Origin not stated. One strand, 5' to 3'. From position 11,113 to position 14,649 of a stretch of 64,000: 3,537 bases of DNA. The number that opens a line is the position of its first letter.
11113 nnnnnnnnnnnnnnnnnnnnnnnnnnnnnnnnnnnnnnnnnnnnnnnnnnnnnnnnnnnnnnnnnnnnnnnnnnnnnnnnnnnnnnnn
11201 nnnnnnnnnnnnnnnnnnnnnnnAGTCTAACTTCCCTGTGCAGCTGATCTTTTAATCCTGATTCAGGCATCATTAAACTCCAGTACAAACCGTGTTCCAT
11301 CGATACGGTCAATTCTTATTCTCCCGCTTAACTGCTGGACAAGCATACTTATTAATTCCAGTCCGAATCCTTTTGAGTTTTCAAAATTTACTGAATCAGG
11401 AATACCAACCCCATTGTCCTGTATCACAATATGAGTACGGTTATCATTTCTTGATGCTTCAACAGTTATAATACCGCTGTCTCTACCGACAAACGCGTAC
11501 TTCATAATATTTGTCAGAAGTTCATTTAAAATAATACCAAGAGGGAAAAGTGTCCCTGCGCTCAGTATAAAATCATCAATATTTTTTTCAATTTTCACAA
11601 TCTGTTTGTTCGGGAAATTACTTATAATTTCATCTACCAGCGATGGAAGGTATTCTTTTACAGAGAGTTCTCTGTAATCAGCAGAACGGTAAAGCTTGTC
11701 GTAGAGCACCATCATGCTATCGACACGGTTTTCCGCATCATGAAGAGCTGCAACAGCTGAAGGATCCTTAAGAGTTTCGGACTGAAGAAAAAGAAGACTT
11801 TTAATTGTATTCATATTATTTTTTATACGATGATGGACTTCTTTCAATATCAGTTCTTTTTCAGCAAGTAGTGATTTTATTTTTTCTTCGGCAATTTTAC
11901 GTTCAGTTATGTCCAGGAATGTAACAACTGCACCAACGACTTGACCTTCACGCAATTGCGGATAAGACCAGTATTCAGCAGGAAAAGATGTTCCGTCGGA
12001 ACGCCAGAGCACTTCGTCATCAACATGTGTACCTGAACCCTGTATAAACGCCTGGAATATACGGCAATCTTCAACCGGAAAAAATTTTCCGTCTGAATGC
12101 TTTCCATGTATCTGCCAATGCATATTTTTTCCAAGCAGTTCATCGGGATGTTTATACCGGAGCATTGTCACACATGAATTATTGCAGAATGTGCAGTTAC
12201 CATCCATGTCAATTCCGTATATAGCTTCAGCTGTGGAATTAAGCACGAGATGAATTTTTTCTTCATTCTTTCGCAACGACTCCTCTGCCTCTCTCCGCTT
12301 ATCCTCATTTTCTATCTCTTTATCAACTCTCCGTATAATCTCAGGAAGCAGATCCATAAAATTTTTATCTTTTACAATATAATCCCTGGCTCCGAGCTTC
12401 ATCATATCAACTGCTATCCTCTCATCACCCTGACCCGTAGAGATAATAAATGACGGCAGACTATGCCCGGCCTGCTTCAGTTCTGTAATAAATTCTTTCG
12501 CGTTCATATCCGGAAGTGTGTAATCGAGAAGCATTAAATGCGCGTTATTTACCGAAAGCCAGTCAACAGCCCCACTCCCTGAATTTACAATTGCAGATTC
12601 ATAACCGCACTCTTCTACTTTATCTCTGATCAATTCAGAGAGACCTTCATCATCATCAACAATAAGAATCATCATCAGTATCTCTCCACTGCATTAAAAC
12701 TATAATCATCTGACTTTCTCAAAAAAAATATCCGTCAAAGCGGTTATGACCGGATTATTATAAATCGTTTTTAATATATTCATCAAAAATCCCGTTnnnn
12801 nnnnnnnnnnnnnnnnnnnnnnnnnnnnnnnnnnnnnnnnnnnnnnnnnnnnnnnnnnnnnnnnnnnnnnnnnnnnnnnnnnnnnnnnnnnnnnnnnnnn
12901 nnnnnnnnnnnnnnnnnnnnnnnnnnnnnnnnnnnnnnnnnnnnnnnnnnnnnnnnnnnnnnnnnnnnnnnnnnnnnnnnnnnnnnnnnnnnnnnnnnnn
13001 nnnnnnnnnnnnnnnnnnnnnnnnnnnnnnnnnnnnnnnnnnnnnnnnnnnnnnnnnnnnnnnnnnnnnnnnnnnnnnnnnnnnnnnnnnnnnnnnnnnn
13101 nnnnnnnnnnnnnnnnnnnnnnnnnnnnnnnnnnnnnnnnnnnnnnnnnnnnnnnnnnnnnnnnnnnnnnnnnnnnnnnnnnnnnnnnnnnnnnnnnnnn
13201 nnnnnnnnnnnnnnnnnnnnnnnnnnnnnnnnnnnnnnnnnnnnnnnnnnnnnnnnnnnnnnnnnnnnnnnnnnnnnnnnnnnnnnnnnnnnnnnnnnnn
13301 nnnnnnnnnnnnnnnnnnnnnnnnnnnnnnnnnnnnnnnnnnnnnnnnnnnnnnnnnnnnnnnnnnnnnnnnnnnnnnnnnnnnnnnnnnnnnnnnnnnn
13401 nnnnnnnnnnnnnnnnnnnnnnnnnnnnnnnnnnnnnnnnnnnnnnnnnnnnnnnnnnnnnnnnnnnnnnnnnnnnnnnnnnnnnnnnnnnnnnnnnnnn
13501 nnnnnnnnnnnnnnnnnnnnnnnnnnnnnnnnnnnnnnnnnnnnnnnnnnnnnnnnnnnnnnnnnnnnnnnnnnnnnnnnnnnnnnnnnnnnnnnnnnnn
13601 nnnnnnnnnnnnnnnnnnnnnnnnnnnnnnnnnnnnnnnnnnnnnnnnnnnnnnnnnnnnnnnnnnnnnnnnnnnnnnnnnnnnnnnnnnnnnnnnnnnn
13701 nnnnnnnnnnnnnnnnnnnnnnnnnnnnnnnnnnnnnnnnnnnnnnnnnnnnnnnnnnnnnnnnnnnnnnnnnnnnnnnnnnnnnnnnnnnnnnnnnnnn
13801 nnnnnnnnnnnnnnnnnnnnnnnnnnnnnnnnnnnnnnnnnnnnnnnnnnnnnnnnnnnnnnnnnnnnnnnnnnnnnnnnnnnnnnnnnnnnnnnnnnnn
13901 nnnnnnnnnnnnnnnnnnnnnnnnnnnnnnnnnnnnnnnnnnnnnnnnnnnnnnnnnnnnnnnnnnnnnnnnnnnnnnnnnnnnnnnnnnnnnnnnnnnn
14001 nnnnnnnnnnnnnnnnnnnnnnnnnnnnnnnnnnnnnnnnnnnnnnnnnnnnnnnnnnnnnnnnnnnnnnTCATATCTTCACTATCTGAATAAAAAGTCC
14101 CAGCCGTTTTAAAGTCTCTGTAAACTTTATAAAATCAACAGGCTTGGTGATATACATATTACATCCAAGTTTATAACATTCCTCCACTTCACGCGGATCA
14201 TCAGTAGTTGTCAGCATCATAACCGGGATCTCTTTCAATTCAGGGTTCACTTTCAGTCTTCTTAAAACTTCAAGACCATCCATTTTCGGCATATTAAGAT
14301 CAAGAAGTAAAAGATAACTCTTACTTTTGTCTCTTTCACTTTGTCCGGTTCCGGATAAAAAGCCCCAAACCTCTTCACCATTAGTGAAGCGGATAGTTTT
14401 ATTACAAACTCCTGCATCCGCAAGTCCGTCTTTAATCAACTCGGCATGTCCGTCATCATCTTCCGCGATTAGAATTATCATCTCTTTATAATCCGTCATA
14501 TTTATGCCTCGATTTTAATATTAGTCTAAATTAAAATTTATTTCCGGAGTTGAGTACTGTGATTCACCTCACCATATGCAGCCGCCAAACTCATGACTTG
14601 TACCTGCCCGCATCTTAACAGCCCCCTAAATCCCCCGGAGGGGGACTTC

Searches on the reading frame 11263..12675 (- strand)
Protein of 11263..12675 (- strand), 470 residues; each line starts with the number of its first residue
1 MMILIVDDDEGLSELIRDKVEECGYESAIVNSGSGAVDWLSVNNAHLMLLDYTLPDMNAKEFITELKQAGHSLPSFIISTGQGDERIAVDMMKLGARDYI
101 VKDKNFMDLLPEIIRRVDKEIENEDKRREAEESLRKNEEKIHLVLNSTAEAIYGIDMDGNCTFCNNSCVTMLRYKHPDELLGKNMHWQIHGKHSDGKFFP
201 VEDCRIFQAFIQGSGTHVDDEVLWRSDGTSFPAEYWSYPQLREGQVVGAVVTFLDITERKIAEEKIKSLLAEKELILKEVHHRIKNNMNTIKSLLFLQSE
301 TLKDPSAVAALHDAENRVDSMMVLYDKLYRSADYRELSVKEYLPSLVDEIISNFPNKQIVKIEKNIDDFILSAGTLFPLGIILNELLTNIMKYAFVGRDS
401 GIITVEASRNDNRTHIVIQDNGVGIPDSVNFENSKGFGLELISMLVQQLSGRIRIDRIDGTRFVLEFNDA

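Call 57: search_protein_families(library=pfam, proteins=[window:11263-12675:-], max_evalue=0.00001)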
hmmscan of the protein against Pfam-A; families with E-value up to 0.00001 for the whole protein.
window:11263-12675:- (470 aa): 6 families
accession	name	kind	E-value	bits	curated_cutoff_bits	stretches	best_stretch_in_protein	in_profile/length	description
PF07568.18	HisKA_2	-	5.9e-23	81.2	22.3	1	279-352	1-74/76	Histidine kinase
PF00072.30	Response_reg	-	2.5e-17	63.5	30.2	1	3-110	1-107/111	Response regulator receiver domain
PF02518.31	HATPase_c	-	1.6e-11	45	26.4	1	379-467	6-107/111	Histidine kinase-, DNA gyrase B-, and HSP90-like ATPase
PF13426.13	PAS_9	-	1.8e-08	35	27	1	151-258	3-103/103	PAS domain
PF00989.32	PAS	-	2.5e-08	34.4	22.6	1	142-256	4-113/113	PAS fold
PF13581.12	HATPase_c_2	-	1.2e-07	32.2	27.4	1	371-450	24-113/127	Histidine kinase-like ATPase domain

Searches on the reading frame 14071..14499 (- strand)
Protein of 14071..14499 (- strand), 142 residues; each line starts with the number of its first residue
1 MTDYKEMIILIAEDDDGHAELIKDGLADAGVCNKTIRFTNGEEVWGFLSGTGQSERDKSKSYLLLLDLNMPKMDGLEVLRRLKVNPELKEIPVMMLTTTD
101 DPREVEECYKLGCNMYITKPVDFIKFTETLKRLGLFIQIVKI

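Call 57: search_protein_families(library=pfam, proteins=[window:14071-14499:-], max_evalue=0.00001)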
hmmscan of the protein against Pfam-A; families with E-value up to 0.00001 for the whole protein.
window:14071-14499:- (142 aa): 1 family
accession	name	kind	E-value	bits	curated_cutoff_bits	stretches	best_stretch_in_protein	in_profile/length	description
PF00072.30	Response_reg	-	9e-20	71.3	30.2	1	9-130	1-110/111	Response regulator receiver domain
